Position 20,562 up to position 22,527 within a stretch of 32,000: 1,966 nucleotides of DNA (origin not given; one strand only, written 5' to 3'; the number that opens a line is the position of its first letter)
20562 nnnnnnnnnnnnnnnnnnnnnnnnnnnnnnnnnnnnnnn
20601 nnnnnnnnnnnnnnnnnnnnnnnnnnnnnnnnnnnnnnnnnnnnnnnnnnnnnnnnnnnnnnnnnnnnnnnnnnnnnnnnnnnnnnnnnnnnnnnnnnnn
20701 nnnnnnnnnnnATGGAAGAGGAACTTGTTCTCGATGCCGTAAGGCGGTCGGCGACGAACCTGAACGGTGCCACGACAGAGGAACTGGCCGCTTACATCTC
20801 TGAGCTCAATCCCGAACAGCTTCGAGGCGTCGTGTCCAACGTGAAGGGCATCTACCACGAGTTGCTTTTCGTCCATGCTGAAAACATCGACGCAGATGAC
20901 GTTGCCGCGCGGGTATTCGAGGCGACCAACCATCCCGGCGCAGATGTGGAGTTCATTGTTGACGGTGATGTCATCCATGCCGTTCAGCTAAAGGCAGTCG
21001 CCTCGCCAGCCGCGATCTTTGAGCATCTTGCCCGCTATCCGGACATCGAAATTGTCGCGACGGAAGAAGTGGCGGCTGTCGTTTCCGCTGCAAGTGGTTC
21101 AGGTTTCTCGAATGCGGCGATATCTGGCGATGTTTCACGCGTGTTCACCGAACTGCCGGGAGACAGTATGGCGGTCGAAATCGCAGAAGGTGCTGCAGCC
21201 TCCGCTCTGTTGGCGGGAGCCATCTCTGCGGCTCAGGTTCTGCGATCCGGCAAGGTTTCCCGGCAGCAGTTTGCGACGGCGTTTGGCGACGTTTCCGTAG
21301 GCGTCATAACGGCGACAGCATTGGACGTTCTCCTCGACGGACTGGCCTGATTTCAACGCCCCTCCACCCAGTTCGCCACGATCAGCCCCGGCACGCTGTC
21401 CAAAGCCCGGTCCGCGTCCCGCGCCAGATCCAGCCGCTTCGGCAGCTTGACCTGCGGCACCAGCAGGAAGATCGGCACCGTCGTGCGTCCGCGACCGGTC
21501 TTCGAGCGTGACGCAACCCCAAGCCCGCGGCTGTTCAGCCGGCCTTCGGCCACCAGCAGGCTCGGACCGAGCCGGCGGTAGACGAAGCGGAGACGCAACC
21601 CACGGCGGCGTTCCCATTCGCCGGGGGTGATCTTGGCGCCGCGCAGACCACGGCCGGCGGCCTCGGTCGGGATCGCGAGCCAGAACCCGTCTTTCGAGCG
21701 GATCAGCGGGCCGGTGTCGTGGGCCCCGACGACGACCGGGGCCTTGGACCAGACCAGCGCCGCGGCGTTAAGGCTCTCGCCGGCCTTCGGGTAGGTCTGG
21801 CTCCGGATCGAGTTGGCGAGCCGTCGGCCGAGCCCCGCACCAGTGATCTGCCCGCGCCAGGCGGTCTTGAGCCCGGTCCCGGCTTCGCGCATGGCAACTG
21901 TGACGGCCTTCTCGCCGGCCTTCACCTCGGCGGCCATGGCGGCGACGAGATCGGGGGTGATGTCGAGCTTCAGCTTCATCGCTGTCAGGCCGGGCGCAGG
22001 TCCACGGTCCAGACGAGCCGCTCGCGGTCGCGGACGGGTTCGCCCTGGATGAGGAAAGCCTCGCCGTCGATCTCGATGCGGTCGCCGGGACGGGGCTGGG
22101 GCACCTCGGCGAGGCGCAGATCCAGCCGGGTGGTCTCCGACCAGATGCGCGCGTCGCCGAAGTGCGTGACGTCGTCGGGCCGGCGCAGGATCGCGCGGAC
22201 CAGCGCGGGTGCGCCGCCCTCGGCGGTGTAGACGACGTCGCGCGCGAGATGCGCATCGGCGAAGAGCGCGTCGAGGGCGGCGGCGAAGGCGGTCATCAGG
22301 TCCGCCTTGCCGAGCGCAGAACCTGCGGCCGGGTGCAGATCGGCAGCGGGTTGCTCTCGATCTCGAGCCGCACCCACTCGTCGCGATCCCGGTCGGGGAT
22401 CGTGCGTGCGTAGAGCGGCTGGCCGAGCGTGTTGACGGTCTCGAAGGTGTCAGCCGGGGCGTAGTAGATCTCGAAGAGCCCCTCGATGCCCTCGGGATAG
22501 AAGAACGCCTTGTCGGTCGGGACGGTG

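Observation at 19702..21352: Unrecognised opposite-strand two-gene cassette wedged into the neck/tail module: candidate novel prophage defence or exclusion system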

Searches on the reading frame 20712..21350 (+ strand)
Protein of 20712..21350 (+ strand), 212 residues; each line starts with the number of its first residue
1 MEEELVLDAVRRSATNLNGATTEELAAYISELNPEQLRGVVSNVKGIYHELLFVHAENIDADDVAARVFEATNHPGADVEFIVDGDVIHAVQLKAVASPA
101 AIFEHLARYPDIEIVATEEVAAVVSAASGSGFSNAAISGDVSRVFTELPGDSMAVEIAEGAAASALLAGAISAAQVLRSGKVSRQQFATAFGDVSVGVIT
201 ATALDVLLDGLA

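Call 6: search_protein_families(library=ncbifam, proteins=[window:20712-21350:+], max_evalue=0.1)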
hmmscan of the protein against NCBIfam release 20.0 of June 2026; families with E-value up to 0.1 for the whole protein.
window:20712-21350:+ (212 aa): 0 families

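Call 8: find_homologous_proteins(query=window:20712-21350:+)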
Query window:20712-21350:+ (212 aa): 330 proteins with E <= 0.001 among 5437 candidates; the best 120 are listed.
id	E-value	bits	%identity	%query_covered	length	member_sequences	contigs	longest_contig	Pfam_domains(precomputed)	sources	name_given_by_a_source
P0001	1.9e-115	401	95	100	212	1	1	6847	-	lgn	-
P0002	3.0e-115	401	95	100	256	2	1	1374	-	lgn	-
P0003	3.7e-115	400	95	100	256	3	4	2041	-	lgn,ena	-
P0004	1.8e-113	395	93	100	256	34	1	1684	-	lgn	-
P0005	2.5e-113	394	93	100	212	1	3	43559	-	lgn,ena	-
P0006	4.8e-113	394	93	100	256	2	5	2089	-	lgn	-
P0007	6.8e-103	360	83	100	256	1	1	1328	-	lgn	-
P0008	1.5e-100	353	82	100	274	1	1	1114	-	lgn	-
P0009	1.9e-100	352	80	100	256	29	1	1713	-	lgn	-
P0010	2.8e-98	345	80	99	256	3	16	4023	-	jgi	-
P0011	2.1e-97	343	76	100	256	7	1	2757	-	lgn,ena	-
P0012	2.8e-97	342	78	100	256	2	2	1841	-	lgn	-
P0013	1.6e-96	340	80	100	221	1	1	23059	-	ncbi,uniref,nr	ncbi:hypothetical protein [Sedimentimonas flavescens]|uniref:hypothetical protein n=1 Tax=Sedimentim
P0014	1.7e-96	340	80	100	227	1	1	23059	-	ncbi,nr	ncbi:hypothetical protein KTQ37_15825 [Sinorhodobacter sp. B57]|nr:hypothetical protein [Sedimentimo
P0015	9.1e-95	334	75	100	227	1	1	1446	-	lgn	-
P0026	1.1e-89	317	70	100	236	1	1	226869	-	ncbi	-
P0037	2.9e-82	293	67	100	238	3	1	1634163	-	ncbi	-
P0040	4.8e-81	289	67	100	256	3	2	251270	-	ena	-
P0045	8.5e-78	279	66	100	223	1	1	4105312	-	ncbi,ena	-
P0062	4.5e-71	257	58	100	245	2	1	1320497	-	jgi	jgi:hypothetical protein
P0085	7.5e-67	243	58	99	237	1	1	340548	-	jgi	jgi:hypothetical protein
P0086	8.8e-67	243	60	92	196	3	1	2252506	-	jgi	jgi:hypothetical protein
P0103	1.1e-63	233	59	99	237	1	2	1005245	-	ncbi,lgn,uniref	ncbi:MAG: hypothetical protein ACU0FH_20410 [Heliomarina sp.]|uniref:hypothetical protein n=1 Tax=He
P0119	1.7e-61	226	56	99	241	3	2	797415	-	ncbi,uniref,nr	ncbi:hypothetical protein [Jannaschia rubra]|uniref:hypothetical protein n=1 Tax=Jannaschia rubra Ta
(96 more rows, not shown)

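Call 11: find_encoding_contigs(protein=P0026, flank=8000, max_places=3)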
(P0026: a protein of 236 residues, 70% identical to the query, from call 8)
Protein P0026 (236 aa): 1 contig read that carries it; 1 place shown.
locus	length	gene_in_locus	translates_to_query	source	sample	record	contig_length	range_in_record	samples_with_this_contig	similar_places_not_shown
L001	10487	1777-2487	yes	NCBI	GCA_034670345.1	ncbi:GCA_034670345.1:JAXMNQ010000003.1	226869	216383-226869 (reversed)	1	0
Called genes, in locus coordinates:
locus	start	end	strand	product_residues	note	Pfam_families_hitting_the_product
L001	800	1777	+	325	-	-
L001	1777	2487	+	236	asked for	-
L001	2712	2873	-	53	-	-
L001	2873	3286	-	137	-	PF01381:HTH_3 (faint)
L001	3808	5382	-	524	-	PF02899:Phage_int_SAM_1 (weak), PF00589:Phage_integrase (weak)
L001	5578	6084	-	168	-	PF00376:MerR, PF13411:MerR_1, PF09278:MerR-DNA-bind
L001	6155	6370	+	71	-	-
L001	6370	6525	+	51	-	-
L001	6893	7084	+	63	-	-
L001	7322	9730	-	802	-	PF02190:LON_substr_bdg, PF08298:AAA_PrkA (faint), PF00004:AAA, PF07728:AAA_5 (weak), PF22667:Lon_lid, PF05362:Lon_C, PF13541:ChlI (weak)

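Call 12: find_encoding_contigs(protein=P0037, flank=8000, max_places=3)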
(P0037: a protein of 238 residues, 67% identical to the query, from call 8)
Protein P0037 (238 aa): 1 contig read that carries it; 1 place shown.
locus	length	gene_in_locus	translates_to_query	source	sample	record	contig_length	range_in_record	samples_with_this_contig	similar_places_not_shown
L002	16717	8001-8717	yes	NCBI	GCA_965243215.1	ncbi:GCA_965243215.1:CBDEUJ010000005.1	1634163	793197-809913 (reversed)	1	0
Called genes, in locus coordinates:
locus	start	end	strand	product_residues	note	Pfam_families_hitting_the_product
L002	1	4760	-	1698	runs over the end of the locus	PF08751:TrwC, PF13086:AAA_11 (faint), PF13604:AAA_30, PF01443:Viral_helicase1 (faint), PF13245:AAA_19, PF13538:UvrD_C_2 (faint)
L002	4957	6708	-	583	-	PF13304:AAA_21, PF13175:AAA_15 (weak)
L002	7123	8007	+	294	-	-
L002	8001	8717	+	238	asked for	-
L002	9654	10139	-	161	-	-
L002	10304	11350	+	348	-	PF03235:GmrSD_N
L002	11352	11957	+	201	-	-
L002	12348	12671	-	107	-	-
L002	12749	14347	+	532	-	PF00145:DNA_methylase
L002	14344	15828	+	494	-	PF02518:HATPase_c (weak), PF13589:HATPase_c_3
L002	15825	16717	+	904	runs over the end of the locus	PF10593:Z1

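Call 13: find_encoding_contigs(protein=P0005, flank=8000, max_places=3)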
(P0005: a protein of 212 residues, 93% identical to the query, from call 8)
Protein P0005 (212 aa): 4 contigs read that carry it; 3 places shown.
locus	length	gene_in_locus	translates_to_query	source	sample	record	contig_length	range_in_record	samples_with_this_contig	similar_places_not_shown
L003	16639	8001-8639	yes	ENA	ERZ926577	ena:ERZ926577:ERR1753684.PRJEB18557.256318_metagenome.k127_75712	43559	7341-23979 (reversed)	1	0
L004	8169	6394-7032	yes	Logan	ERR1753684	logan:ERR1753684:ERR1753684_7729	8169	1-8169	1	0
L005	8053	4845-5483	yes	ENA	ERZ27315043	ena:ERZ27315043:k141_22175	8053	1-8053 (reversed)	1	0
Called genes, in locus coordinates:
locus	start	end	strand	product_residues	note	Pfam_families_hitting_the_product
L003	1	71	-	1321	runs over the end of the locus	PF13547:GTA_TIM, PF13550:Phage-tail_3, PF23666:Rcc01698_C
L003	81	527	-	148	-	PF00877:NLPC_P60 (weak)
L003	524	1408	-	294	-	PF09931:Phage_phiJL001_Gp84_N, PF09356:Phage_BR0599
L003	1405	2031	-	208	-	PF09343:DUF2460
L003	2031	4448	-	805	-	PF09718:Tape_meas_lam_C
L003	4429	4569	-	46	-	PF24752:DUF7697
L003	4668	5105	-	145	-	PF27119:Phage_YdaY (weak)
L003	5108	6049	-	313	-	PF18906:Phage_tube_2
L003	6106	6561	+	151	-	PF00565:SNase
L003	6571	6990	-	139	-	-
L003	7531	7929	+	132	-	-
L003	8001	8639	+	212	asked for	-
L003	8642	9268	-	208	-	PF20039:DUF6441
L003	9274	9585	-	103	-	PF05354:Phage_attach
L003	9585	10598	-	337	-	PF03864:Phage_cap_E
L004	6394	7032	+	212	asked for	-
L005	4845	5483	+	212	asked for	-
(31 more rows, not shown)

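Call 14: find_encoding_contigs(protein=P0013, flank=8000, max_places=2)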
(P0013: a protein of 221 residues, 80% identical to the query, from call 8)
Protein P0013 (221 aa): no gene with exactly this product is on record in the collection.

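Call 15: find_encoding_contigs(protein=P0045, flank=8000, max_places=2)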
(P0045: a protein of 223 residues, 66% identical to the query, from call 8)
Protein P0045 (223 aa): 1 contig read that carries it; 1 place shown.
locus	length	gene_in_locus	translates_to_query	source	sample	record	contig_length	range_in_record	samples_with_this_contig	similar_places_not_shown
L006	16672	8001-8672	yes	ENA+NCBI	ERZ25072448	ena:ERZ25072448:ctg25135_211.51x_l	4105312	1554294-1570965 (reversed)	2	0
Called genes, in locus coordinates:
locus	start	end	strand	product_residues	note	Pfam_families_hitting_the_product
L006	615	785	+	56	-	PF13340:DUF4096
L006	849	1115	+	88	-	-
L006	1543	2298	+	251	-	PF13340:DUF4096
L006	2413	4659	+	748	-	PF03235:GmrSD_N, PF04326:SLFN_AlbA_2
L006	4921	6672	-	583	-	PF13175:AAA_15 (faint), PF13304:AAA_21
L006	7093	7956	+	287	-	-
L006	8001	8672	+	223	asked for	-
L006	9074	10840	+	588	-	PF01609:DDE_Tnp_1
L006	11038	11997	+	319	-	PF13384:HTH_23 (weak), PF13936:HTH_38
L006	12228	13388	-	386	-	PF13356:Arm-DNA-bind_3 (faint), PF14659:Phage_int_SAM_3 (weak), PF22022:Phage_int_M, PF00589:Phage_integrase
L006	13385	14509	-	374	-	PF13356:Arm-DNA-bind_3, PF14659:Phage_int_SAM_3 (weak), PF22022:Phage_int_M (weak), PF00589:Phage_integrase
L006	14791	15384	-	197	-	-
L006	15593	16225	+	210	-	PF03160:Calx-beta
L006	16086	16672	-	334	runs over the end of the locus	-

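Call 81: find_encoding_contigs(protein=P0119, flank=10000, max_places=1)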
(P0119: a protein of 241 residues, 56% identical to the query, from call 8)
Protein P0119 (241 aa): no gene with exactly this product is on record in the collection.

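Call 82: find_encoding_contigs(protein=P0062, flank=10000, max_places=1)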
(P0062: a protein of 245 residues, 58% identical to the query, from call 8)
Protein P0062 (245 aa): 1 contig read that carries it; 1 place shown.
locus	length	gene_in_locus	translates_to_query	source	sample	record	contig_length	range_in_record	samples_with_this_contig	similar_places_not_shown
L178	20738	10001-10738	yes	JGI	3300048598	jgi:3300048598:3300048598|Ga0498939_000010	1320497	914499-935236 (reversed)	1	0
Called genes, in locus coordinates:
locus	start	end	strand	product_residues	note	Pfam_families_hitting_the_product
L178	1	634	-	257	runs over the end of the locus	-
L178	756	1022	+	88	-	PF13441:Gly-zipper_YMGG, PF13488:Gly-zipper_Omp (weak)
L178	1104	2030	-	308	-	PF02567:PhzC-PhzF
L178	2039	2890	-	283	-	PF08543:Phos_pyr_kin, PF00294:PfkB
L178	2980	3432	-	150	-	PF07366:SnoaL (weak), PF12680:SnoaL_2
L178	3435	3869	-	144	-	PF12680:SnoaL_2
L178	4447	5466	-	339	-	PF00670:AdoHcyase_NAD (weak), PF02826:2-Hacid_dh_C (weak), PF07991:KARI_N, PF01450:KARI_C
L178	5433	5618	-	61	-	-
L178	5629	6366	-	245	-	PF03740:PdxJ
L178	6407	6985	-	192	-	PF01842:ACT, PF22629:ACT_AHAS_ss, PF13710:ACT_5, PF10369:ALS_ss_C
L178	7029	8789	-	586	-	PF02776:TPP_enzyme_N, PF00205:TPP_enzyme_M, PF02775:TPP_enzyme_C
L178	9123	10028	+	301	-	-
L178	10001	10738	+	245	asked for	-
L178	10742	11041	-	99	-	-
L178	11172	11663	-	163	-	-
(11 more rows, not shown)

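Call 83: find_encoding_contigs(protein=P0103, flank=10000, max_places=1)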
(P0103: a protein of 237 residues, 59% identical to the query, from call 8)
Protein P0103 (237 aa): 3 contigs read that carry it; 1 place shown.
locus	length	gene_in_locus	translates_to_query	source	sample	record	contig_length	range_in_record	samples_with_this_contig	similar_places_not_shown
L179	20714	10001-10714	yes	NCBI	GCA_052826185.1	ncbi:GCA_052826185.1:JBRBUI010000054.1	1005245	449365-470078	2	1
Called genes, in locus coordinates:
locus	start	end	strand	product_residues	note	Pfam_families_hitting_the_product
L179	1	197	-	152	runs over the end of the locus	PF01451:LMWPc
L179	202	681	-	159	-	PF06793:UPF0262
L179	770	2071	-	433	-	PF00815:Histidinol_dh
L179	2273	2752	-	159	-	PF11164:DUF2948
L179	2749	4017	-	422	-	PF00275:EPSP_synthase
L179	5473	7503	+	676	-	PF13175:AAA_15, PF13304:AAA_21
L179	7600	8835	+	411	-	PF18860:AbiJ_NTD3, PF14355:Abi_C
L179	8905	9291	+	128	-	PF10711:DUF2513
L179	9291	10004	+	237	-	-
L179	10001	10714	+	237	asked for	-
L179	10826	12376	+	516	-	-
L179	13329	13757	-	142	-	PF00376:MerR, PF13411:MerR_1, PF09278:MerR-DNA-bind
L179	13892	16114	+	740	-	PF00403:HMA, PF00122:E1-E2_ATPase, PF00702:Hydrolase, PF08282:Hydrolase_3 (weak)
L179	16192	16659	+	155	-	PF04214:DUF411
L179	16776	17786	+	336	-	PF12762:DDE_Tnp_IS1595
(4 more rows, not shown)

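Call 88: list_cluster_members(proteins=[P0121, window:20712-21347:+, window:20580-21347:+, window:20526-21347:+, window:18811-19269:+])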
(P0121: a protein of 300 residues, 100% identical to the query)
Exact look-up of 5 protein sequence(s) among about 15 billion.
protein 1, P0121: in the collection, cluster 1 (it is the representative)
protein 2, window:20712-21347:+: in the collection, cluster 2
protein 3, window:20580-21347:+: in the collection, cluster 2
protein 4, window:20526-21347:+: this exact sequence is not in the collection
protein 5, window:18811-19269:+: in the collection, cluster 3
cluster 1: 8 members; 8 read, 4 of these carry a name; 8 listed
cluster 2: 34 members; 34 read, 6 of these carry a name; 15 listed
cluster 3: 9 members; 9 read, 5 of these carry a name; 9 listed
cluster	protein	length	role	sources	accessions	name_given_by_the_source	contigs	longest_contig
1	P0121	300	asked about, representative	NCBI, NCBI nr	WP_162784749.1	hypothetical protein [Paracoccus suum]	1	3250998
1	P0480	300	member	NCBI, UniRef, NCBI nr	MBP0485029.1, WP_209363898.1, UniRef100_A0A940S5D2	hypothetical protein [Sagittula salina] | Uncharacterized protein n=1 Tax=Sagittula salina TaxID=2820268 RepID=A0A940S5D2_9RHOB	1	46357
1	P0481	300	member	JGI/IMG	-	hypothetical protein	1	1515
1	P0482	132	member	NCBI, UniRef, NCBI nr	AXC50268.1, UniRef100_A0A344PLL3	hypothetical protein DRW48_11655 [Paracoccus suum] | Uncharacterized protein n=2 Tax=Paracoccus suum TaxID=2259340 RepID=A0A344PLL3_9RHOB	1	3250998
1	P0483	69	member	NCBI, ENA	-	-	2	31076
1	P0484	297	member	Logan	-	-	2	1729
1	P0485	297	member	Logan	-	-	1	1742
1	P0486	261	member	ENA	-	-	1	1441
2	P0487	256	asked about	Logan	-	-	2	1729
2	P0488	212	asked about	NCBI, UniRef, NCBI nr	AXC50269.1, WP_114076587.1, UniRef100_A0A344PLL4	hypothetical protein DRW48_11660 [Paracoccus suum] | Uncharacterized protein n=1 Tax=Paracoccus suum TaxID=2259340 RepID=A0A344PLL4_9RHOB | hypothetical protein [Paracoccus suum]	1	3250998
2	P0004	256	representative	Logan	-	-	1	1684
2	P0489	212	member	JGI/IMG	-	hypothetical protein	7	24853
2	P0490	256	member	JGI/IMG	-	hypothetical protein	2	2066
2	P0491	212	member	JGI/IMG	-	hypothetical protein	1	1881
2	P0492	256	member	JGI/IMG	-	hypothetical protein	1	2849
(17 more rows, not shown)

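Call 95: find_encoding_contigs(protein=P0086, flank=10000, max_places=1)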
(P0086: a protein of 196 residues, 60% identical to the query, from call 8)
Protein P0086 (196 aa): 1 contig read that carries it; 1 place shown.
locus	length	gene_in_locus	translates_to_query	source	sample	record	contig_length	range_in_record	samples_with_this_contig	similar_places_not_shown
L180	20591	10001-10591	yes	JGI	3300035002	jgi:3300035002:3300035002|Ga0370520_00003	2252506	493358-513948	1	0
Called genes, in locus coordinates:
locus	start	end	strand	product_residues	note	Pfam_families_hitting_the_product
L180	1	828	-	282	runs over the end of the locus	PF08543:Phos_pyr_kin, PF00294:PfkB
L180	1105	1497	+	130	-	PF12836:HHH_3, PF14579:HHH_6 (weak), PF03934:T2SSK (weak)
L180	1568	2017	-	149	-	PF07366:SnoaL, PF12680:SnoaL_2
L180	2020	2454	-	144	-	PF12680:SnoaL_2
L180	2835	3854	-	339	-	PF07991:KARI_N, PF01450:KARI_C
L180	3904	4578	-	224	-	PF00440:TetR_N (weak), PF14246:TetR_C_7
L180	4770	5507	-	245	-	PF03740:PdxJ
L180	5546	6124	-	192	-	PF01842:ACT, PF22629:ACT_AHAS_ss, PF13710:ACT_5, PF10369:ALS_ss_C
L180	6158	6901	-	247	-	PF01177:Asp_Glu_race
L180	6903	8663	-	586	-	PF02776:TPP_enzyme_N, PF00205:TPP_enzyme_M, PF02775:TPP_enzyme_C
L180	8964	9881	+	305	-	-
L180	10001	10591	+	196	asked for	-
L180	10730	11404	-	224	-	-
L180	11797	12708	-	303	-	PF04187:Cofac_haem_bdg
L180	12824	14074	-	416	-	PF06609:TRI12, PF07690:MFS_1, PF00083:Sugar_tr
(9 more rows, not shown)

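Call 96: find_encoding_contigs(protein=P0085, flank=10000, max_places=1)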
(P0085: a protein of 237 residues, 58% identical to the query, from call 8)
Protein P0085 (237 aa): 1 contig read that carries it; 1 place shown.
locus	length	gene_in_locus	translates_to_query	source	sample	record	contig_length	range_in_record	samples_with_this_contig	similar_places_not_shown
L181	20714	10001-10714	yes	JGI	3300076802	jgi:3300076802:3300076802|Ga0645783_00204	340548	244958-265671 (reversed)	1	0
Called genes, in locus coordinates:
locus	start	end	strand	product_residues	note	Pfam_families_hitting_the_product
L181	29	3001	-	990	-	PF12462:Helicase_IV_N (faint), PF00580:UvrD-helicase, PF13604:AAA_30 (faint), PF13245:AAA_19, PF00580:UvrD-helicase, PF13361:UvrD_C, PF13538:UvrD_C_2 (faint), PF01396:Zn_ribbon_Top1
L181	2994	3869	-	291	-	PF01939:NucS_C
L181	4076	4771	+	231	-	-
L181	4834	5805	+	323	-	-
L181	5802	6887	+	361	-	PF13538:UvrD_C_2 (faint), PF12705:PDDEXK_1 (faint)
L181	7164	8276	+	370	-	PF03235:GmrSD_N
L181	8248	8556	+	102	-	-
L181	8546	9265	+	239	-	PF01863:YgjP-like, PF10263:SprT-like (weak)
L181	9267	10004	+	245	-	-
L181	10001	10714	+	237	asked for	-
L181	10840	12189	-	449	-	PF02867:Ribonuc_red_lgC, PF12637:TSCPD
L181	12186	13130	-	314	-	PF00317:Ribonuc_red_lgN, PF02867:Ribonuc_red_lgC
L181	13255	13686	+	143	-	PF07370:DUF1489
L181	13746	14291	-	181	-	PF01634:HisG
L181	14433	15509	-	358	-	PF13393:tRNA-synt_His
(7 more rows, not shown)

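Call 97: find_encoding_contigs(protein=P0040, flank=10000, max_places=1)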
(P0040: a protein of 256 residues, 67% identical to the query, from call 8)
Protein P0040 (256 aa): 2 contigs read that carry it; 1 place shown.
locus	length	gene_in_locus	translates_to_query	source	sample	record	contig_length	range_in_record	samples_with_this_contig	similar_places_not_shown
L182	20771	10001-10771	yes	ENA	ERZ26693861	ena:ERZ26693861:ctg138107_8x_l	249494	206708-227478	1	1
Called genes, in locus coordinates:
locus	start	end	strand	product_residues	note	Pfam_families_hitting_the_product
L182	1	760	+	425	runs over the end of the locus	-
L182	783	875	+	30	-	-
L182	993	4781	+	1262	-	PF28173:Upx-like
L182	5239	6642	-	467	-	-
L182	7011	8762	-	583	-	PF13304:AAA_21, PF13175:AAA_15 (weak)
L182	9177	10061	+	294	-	-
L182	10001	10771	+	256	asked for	-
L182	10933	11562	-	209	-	-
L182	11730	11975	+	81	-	PF07592:DDE_Tnp_ISAZ013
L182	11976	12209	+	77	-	-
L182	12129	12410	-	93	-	PF13560:HTH_31 (weak), PF01381:HTH_3 (weak)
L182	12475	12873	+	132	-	-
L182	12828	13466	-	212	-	PF00239:Resolvase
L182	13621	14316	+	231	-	-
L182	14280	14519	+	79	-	-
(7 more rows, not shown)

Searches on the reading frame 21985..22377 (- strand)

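Call 3: search_protein_families(library=pfam, proteins=[window:21985-22377:-], max_evalue=0.1)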
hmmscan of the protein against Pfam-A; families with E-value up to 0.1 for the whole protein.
window:21985-22377:- (130 aa): 1 family
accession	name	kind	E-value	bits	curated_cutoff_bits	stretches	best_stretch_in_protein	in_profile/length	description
PF05354.17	Phage_attach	-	1.4e-29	103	26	1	28-127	1-99/99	Phage Head-Tail Attachment protein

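Call 5: search_protein_families(library=phrogs, proteins=[window:21985-22377:-], max_evalue=0.01)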
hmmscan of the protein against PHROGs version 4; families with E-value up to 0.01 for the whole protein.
window:21985-22377:- (130 aa): 3 families
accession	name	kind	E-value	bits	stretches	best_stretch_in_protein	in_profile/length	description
phrog_7787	-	unknown function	5e-35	120.6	1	28-130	1-102/102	-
phrog_9610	-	unknown function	6.3e-10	40.3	1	25-126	4-106/108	-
phrog_82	-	connector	5.5e-08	33.7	1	26-111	2-89/118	head closure Hc1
